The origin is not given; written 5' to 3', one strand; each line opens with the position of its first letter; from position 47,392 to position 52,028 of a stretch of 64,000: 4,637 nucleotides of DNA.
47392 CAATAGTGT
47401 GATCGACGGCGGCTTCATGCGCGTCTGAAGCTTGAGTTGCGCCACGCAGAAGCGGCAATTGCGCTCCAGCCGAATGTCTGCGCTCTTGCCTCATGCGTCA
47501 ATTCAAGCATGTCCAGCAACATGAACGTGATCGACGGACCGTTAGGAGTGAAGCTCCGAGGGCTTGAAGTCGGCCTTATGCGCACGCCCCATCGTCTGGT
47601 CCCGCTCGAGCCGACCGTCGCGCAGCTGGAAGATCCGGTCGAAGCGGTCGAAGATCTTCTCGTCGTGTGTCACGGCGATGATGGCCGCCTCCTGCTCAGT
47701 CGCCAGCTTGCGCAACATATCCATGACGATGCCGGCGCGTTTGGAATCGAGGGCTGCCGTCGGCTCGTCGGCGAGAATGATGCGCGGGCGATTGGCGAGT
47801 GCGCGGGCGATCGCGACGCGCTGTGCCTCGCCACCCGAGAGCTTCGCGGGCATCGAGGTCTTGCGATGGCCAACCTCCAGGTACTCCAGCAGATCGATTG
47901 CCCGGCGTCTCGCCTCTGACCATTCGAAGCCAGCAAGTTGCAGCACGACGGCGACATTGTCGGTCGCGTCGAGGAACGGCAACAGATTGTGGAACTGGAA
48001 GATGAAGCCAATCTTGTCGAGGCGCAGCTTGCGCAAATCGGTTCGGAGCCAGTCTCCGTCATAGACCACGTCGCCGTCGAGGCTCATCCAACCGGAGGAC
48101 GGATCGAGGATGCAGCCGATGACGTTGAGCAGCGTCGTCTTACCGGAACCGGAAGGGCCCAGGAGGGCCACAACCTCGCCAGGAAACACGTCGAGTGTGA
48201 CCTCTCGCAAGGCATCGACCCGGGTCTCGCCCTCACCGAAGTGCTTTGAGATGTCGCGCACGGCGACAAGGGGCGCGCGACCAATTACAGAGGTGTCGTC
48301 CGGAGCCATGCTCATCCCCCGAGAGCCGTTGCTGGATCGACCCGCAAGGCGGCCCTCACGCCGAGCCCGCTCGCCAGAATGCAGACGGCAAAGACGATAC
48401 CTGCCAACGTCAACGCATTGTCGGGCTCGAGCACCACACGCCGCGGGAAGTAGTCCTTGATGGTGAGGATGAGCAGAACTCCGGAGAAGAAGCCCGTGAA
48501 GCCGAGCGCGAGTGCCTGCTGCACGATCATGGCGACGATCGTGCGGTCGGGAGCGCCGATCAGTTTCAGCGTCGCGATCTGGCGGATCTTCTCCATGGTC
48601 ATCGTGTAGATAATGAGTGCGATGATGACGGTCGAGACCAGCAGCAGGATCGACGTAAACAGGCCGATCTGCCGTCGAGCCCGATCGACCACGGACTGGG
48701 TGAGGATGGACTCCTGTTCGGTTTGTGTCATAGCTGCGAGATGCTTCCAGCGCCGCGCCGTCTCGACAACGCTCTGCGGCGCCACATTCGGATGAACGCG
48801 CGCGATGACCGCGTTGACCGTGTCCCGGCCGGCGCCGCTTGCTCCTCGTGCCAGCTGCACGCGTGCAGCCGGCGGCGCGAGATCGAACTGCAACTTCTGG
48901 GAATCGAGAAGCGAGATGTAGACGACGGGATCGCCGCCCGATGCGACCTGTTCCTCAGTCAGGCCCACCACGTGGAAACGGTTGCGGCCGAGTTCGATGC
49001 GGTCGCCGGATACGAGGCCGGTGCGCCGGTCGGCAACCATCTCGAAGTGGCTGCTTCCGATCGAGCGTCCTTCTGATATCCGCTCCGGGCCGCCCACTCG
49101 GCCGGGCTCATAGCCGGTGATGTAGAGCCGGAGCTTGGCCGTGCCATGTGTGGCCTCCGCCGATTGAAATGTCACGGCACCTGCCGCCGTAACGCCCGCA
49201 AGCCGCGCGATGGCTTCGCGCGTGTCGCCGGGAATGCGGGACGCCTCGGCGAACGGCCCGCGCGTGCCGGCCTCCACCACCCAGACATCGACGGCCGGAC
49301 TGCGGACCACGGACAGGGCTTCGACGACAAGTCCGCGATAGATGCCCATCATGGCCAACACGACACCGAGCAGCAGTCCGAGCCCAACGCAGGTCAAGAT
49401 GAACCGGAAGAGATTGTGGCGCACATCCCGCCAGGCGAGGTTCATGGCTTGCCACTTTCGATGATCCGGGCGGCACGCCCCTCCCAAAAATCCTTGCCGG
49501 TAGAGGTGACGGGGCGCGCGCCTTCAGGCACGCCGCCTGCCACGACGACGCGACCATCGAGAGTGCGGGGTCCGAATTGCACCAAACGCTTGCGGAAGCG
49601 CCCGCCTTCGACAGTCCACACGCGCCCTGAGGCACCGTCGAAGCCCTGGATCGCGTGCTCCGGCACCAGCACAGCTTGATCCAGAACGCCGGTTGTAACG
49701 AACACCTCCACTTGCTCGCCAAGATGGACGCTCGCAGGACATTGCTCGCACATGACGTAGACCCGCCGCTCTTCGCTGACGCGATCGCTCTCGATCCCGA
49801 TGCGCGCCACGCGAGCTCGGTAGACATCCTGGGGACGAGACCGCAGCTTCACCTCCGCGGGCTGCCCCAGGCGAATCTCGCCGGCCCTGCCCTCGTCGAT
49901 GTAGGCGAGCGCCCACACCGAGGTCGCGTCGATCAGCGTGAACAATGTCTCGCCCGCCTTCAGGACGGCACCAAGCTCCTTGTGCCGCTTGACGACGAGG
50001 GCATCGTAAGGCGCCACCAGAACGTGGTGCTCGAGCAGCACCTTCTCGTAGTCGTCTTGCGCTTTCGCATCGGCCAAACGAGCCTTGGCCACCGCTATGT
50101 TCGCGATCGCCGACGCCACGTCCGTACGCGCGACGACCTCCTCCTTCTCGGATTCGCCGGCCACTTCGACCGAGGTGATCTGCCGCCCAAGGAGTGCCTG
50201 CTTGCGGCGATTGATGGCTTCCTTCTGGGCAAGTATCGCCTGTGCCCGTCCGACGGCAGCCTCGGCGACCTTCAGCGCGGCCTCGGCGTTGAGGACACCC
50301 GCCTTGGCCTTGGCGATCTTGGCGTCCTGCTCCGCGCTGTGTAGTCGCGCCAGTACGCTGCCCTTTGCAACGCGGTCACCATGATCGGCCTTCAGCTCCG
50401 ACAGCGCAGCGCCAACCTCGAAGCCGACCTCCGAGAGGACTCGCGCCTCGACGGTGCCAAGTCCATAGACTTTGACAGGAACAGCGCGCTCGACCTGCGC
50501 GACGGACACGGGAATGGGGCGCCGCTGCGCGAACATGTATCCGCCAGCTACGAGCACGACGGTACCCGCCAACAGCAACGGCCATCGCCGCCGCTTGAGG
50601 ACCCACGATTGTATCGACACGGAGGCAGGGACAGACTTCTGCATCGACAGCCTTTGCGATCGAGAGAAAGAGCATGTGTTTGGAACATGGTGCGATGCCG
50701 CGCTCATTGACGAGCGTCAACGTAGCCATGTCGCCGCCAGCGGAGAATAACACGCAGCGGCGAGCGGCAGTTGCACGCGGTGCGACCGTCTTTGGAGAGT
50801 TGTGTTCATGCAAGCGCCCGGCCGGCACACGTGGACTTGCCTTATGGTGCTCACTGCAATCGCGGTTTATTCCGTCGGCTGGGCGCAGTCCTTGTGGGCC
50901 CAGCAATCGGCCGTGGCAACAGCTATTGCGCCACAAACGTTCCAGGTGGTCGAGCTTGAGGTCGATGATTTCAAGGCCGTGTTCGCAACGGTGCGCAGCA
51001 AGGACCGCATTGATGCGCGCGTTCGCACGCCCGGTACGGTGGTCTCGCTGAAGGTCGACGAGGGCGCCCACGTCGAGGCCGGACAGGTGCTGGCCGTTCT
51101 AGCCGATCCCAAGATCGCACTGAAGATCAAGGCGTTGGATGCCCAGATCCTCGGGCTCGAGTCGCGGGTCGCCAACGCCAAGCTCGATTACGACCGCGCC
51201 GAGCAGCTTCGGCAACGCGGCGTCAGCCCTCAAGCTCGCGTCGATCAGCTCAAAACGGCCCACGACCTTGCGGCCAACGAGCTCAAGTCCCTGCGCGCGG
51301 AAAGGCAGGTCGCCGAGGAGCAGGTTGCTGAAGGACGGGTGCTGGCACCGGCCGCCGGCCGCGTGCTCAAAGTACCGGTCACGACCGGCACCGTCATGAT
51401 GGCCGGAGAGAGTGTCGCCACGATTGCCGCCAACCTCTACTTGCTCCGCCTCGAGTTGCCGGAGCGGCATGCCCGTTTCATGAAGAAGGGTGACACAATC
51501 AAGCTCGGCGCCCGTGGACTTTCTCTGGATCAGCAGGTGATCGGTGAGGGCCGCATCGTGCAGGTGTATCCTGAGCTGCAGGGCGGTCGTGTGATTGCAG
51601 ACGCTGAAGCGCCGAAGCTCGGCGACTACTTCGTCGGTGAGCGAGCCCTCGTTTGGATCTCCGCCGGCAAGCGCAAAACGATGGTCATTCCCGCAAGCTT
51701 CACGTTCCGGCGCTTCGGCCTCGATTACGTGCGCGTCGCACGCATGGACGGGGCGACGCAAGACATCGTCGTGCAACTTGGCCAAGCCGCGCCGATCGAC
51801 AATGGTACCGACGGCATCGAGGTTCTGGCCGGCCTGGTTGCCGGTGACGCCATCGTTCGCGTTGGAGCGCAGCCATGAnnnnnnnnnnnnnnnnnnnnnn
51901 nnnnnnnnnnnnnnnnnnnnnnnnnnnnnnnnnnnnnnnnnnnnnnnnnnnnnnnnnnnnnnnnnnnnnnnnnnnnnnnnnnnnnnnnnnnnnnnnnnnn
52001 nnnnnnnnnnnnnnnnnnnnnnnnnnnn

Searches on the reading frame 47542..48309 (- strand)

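Call 11: search_protein_families(library=pfam, proteins=[window:47542-48309:-])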
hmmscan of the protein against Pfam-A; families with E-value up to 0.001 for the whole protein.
window:47542-48309:- (255 aa): 5 families
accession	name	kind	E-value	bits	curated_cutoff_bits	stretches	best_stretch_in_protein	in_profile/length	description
PF00005.33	ABC_tran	-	8.7e-32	111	25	1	34-185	1-137/137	ABC transporter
PF02463.25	SMC_N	-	4.2e-08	33.3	40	1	156-230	136-212/220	RecF/RecN/SMC N terminal domain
PF13304.12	AAA_21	-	4.7e-07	30.6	27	0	47-74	2-31/304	AAA domain, putative AbiEii toxin, Type IV TA system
PF13481.12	AAA_25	-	0.00017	21.7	27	0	27-62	15-51/195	AAA domain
PF13555.12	AAA_29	-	0.00027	21.1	27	1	40-72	18-50/61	P-loop containing region of AAA domain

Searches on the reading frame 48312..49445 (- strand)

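Call 11: search_protein_families(library=pfam, proteins=[window:48312-49445:-])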
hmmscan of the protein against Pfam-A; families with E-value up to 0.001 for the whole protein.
window:48312-49445:- (377 aa): 3 families
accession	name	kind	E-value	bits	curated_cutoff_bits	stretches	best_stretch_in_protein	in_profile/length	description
PF02687.27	FtsX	-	2.6e-14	53.7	25.5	1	262-371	2-120/120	FtsX-like permease C-terminal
PF12704.14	MacB_PCD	-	9.2e-09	36.3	27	1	16-230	2-204/207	MacB-like periplasmic core domain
PF03189.18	Otopetrin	-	0.0003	20.3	27.8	1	240-295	214-270/434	Otopetrin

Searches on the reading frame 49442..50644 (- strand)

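Call 11: search_protein_families(library=pfam, proteins=[window:49442-50644:-])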
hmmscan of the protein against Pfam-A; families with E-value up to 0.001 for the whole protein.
window:49442-50644:- (400 aa): 3 families
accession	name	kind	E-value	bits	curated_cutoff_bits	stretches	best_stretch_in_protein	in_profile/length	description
PF13437.12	HlyD_3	-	8.1e-15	55.9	22.2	1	208-301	1-95/106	HlyD family secretion protein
PF16576.10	HlyD_D23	-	8.4e-14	51.8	30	1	58-288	7-190/214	Barrel-sandwich domain of CusB or HlyD membrane-fusion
PF07831.19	PYNP_C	-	0.00075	19.6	27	0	84-112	36-65/75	Pyrimidine nucleoside phosphorylase C-terminal domain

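Call 55: search_protein_families(library=ncbifam, proteins=[window:49442-50644:-], max_evalue=0.001)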
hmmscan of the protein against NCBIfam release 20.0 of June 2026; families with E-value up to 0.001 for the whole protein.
window:49442-50644:- (400 aa): 11 families
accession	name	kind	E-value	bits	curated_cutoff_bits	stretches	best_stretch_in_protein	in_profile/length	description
TIGR01730.1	RND_mfp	subfamily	3.2e-37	128.2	94.9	2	166-381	94-308/322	efflux RND transporter periplasmic adaptor subunit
TIGR00999.1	8a0102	subfamily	2.6e-31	108.8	319.3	1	89-381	1-265/271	CzcB/NccB family metal efflux transporter periplasmic adaptor subunit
NF002939.0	PRK03598.1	equivalog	7.5e-24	84.5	393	1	38-280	25-278/332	secretion protein HlyD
TIGR00998.1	8a0101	subfamily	5.7e-14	51.8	390.8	1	204-283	202-282/334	EmrA/EmrK family multidrug efflux transporter periplasmic adaptor subunit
NF007785.0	PRK10476.1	equivalog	7.2e-13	48.1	376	1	174-284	176-286/347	multidrug transporter subunit MdtN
NF008606.0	PRK11578.1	equivalog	1.1e-11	44.5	342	1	27-379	14-361/371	macrolide transporter subunit MacA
TIGR01843.1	type_I_hlyD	subfamily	5e-11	42.2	208.65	1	165-296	229-366/422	HlyD family type I secretion periplasmic adaptor subunit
NF011715.0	PRK15136.1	equivalog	5.5e-09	35.1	563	1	204-271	213-280/390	multidrug efflux MFS transporter periplasmic adaptor subunit EmrA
NF007850.1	PRK10559.1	equivalog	1.2e-07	31.1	400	1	123-265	79-206/303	p-hydroxybenzoic acid efflux pump subunit AaeA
NF008589.1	PRK11556.1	equivalog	2.2e-07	30.1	391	0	42-148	55-161/392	MdtA/MuxA family multidrug efflux RND transporter periplasmic adaptor subunit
NF004309.0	PRK05704.1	equivalog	0.00012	21.6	449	1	68-198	43-169/408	2-oxoglutarate dehydrogenase complex dihydrolipoyllysine-residue succinyltransferase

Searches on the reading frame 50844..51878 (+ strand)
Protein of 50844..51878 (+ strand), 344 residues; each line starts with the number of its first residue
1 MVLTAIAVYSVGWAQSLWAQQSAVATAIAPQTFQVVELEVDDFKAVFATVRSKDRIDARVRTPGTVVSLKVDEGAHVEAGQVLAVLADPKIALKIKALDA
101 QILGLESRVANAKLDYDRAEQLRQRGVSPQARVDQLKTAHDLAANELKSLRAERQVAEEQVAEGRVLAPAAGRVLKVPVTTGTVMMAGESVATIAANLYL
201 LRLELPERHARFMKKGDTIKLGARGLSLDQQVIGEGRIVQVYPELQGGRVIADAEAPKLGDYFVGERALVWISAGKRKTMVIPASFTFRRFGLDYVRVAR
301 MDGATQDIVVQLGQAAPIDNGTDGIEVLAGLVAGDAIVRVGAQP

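Call 11: search_protein_families(library=pfam, proteins=[window:50844-51878:+])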
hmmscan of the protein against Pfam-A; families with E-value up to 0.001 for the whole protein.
window:50844-51878:+ (344 aa): 4 families
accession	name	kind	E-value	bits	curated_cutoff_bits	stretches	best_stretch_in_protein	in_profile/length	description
PF13437.12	HlyD_3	-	7e-11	43.2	22.2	1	166-245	2-80/106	HlyD family secretion protein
PF16576.10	HlyD_D23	-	1.9e-10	40.9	30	1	112-246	59-189/214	Barrel-sandwich domain of CusB or HlyD membrane-fusion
PF13533.13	Biotin_lipoyl_2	-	4.4e-06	26.8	29.8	1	61-86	6-31/32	Biotin-lipoyl like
PF00364.28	Biotin_lipoyl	-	6.9e-06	26.3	22.1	0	64-97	15-47/73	Biotin-requiring enzyme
